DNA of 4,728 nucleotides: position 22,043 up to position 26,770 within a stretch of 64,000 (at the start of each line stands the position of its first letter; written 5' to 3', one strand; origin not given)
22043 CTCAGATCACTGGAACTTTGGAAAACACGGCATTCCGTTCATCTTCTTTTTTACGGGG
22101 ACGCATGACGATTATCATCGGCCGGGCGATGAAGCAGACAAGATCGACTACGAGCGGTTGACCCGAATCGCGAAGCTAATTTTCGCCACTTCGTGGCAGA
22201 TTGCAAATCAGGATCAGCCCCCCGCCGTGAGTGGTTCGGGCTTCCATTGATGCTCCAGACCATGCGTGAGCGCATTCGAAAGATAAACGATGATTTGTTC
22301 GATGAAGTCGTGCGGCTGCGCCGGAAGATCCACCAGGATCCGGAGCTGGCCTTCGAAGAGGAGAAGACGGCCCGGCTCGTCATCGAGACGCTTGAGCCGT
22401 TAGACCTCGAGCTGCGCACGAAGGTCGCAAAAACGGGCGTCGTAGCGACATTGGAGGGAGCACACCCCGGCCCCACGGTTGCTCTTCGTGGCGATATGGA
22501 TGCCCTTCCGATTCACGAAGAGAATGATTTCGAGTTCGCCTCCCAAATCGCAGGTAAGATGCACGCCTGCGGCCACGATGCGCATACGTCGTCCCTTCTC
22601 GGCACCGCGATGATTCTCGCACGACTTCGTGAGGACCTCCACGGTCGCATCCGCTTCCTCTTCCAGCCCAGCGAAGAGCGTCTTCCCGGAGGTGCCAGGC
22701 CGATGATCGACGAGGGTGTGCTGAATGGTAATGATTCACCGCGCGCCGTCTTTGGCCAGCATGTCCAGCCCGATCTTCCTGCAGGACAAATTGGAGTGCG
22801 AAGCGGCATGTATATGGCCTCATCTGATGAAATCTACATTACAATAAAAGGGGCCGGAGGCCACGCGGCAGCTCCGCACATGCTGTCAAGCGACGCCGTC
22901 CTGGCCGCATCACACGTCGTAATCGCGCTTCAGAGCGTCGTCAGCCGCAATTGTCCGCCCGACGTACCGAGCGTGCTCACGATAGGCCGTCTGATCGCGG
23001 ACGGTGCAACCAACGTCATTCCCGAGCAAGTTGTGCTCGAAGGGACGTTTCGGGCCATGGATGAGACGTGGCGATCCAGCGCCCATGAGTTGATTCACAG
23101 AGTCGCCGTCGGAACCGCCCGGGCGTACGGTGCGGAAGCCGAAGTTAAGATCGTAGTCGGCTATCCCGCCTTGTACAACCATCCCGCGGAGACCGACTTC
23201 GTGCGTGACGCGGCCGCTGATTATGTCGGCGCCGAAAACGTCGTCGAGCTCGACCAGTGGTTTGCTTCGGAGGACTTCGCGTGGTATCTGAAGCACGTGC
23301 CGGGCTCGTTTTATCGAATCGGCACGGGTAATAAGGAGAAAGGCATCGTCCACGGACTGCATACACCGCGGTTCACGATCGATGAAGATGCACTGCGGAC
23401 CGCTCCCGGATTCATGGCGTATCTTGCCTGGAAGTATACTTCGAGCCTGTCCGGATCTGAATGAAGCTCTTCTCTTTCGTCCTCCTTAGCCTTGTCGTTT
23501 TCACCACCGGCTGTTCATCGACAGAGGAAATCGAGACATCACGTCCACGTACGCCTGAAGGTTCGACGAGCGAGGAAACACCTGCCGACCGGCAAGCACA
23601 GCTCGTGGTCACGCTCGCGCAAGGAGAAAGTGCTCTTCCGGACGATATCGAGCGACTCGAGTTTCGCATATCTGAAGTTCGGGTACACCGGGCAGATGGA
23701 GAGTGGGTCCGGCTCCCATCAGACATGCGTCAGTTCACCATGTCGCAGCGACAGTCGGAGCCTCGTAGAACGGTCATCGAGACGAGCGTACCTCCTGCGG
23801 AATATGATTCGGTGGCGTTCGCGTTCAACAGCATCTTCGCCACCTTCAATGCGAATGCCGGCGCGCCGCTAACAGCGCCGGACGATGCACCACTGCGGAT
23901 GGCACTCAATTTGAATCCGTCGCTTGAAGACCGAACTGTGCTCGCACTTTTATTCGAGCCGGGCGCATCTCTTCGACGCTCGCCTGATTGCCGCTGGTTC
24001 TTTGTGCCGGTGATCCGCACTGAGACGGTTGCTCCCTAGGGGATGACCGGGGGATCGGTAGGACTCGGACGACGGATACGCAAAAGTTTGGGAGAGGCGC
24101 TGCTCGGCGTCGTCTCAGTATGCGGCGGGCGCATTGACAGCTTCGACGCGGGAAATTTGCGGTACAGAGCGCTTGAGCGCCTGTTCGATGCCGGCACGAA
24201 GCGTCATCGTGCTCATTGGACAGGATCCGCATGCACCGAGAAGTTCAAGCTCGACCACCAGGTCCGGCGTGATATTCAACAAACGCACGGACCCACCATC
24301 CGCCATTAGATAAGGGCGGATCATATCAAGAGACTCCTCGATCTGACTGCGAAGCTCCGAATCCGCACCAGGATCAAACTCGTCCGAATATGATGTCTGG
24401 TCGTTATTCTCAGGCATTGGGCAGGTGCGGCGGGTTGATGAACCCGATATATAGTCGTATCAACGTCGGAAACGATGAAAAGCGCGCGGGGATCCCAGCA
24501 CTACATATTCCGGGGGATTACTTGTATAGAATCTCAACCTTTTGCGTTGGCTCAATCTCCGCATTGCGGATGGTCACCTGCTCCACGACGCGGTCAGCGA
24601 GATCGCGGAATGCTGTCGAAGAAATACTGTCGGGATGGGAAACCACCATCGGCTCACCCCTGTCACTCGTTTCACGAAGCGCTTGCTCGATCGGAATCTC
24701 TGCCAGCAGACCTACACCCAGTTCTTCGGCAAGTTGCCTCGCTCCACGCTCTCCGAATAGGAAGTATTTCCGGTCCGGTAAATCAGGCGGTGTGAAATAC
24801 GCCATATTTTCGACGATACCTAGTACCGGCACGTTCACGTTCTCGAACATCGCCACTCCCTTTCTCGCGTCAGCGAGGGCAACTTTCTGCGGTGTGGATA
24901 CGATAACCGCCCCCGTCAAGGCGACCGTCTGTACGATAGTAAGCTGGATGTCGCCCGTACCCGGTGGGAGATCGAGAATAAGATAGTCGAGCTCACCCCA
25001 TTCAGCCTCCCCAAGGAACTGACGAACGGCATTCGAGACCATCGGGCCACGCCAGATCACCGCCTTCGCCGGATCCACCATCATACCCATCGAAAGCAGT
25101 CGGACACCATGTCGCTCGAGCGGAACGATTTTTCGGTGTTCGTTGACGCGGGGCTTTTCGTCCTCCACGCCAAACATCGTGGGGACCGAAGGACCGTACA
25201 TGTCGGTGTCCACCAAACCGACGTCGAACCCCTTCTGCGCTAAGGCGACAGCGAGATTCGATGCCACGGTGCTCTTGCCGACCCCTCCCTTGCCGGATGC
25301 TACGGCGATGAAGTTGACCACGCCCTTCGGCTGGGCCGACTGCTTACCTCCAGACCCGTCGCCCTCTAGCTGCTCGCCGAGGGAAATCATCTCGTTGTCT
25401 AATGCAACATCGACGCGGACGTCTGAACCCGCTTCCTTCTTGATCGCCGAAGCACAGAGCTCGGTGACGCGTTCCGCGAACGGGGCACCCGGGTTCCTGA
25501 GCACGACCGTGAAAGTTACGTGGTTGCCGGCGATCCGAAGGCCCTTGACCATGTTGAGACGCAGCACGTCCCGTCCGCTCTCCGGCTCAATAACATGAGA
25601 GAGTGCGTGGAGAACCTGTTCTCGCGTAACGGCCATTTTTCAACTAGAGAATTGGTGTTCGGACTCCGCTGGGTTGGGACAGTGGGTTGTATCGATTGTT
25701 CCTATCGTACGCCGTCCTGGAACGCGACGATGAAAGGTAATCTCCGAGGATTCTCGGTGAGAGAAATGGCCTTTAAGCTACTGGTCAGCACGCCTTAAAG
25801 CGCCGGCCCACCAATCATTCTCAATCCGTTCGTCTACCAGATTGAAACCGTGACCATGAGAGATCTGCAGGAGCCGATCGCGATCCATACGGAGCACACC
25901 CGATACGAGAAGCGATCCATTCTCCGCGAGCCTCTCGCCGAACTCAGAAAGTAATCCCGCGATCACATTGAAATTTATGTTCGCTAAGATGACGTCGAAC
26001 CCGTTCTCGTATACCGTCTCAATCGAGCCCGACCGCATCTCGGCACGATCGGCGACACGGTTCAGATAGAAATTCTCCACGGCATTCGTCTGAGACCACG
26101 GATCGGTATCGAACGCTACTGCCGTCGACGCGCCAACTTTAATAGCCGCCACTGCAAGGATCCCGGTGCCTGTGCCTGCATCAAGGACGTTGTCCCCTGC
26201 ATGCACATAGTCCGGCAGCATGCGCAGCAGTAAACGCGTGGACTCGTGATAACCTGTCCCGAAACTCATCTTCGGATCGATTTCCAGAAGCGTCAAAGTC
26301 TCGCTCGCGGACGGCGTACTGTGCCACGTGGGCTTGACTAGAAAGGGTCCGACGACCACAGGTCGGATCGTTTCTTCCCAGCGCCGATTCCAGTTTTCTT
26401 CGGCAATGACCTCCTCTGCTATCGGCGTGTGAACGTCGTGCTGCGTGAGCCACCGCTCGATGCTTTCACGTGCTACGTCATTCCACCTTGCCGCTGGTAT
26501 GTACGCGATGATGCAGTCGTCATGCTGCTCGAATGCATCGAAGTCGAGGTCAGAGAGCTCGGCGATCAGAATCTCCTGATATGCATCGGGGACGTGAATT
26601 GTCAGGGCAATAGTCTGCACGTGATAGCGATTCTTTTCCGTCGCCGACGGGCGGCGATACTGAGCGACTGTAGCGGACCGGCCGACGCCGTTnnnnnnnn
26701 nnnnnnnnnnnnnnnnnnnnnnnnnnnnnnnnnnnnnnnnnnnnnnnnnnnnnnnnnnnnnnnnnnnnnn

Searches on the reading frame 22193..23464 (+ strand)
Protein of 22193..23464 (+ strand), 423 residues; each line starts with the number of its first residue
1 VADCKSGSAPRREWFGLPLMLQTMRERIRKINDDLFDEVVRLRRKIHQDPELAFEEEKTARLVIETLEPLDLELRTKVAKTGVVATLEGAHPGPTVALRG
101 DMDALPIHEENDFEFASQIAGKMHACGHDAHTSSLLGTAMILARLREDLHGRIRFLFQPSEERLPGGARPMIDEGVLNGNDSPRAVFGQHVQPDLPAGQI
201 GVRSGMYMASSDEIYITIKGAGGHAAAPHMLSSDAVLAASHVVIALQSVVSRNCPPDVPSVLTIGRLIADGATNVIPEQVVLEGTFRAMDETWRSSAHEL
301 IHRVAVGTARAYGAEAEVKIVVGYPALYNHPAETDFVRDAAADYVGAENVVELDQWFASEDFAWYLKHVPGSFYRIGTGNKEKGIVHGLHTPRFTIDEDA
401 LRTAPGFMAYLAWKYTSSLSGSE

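Call 47: search_protein_families(library=pfam, proteins=[window:22193-23464:+], max_evalue=0.001)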
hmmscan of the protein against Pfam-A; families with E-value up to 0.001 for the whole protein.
window:22193-23464:+ (423 aa): 2 families
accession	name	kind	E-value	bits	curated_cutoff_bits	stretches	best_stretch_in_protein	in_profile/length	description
PF01546.33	Peptidase_M20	-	1.5e-43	149.5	24.6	1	97-411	1-203/206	Peptidase family M20/M25/M40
PF07687.19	M20_dimer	-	2.3e-05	24.8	21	1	215-301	10-95/107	Peptidase dimerisation domain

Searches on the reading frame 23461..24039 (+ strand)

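Call 47: search_protein_families(library=pfam, proteins=[window:23461-24039:+], max_evalue=0.001)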
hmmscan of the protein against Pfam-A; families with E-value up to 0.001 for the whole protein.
window:23461-24039:+ (192 aa): 1 family
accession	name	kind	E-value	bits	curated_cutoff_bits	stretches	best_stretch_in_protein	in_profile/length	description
PF14321.11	DUF4382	-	0.00037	21.2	25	1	60-164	12-114/136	Domain of unknown function (DUF4382)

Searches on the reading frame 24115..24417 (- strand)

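Call 47: search_protein_families(library=pfam, proteins=[window:24115-24417:-], max_evalue=0.001)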
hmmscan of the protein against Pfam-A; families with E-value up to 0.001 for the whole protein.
window:24115-24417:- (100 aa): 1 family
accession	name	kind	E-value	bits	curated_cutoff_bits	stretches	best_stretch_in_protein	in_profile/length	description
PF01106.22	NifU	-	3.4e-25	88.4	27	1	26-92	1-67/67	NifU-like domain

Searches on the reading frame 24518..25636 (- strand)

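Call 47: search_protein_families(library=pfam, proteins=[window:24518-25636:-], max_evalue=0.001)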
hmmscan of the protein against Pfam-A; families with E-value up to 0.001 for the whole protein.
window:24518-25636:- (372 aa): 7 families
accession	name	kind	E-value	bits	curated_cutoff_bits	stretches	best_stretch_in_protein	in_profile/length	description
PF10609.15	ParA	-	7.7e-98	327.2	27.1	1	106-350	2-245/246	NUBPL iron-transfer P-loop NTPase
PF01883.24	FeS_assembly_P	-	1e-14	55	23.5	1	5-77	1-73/73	Iron-sulfur cluster assembly protein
PF01656.29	CbiA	-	3.9e-14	53.1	25.4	1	110-329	1-124/125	CobQ/CobB/MinD/ParA nucleotide binding domain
PF13614.12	AAA_31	-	7.1e-11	42.8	27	1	109-158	3-51/177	AAA domain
PF00142.24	Fer4_NifH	-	8.3e-09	35.7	25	0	114-147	6-39/271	4Fe-4S iron sulfur cluster binding proteins, NifH/frxC family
PF02374.21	ArsA_ATPase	-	2.6e-07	30.6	24.3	1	112-145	5-38/305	Anion-transporting ATPase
PF09140.17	MipZ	-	3.6e-07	30.2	20.7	1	109-154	2-47/262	ATPase MipZ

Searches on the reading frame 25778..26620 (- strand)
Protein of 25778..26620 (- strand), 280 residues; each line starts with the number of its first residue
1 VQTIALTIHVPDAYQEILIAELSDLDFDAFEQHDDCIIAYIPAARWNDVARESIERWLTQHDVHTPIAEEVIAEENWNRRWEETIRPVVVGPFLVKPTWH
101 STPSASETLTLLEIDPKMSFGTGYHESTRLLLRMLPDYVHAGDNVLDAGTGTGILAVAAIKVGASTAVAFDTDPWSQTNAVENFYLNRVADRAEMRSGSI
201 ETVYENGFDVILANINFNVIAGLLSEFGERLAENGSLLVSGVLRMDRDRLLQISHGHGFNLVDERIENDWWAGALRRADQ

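Call 47: search_protein_families(library=pfam, proteins=[window:25778-26620:-], max_evalue=0.001)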
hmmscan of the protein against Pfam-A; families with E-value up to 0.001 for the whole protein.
window:25778-26620:- (280 aa): 6 families
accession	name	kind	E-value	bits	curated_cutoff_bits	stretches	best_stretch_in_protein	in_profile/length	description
PF06325.19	PrmA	-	2.5e-49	168.8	22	1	34-272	55-290/296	Ribosomal protein L11 methyltransferase (PrmA)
PF13489.12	Methyltransf_23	-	2.7e-08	34.2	27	1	129-253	11-124/164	Methyltransferase domain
PF05175.20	MTS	-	6.6e-08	32.8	23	1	127-239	19-138/170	Methyltransferase small domain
PF13847.12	Methyltransf_31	-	3.1e-05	24.1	27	1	140-219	2-86/145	Methyltransferase domain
PF13649.12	Methyltransf_25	-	8e-05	23.7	27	1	145-234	1-96/97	Methyltransferase domain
PF12847.13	Methyltransf_18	-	0.00071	20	27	0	132-266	5-140/151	Methyltransferase domain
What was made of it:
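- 25778..26620 (-): Context: prmA, immediately downstream on the same strand and possibly co-transcribed. PrmA 2.5e-49 (call 47).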
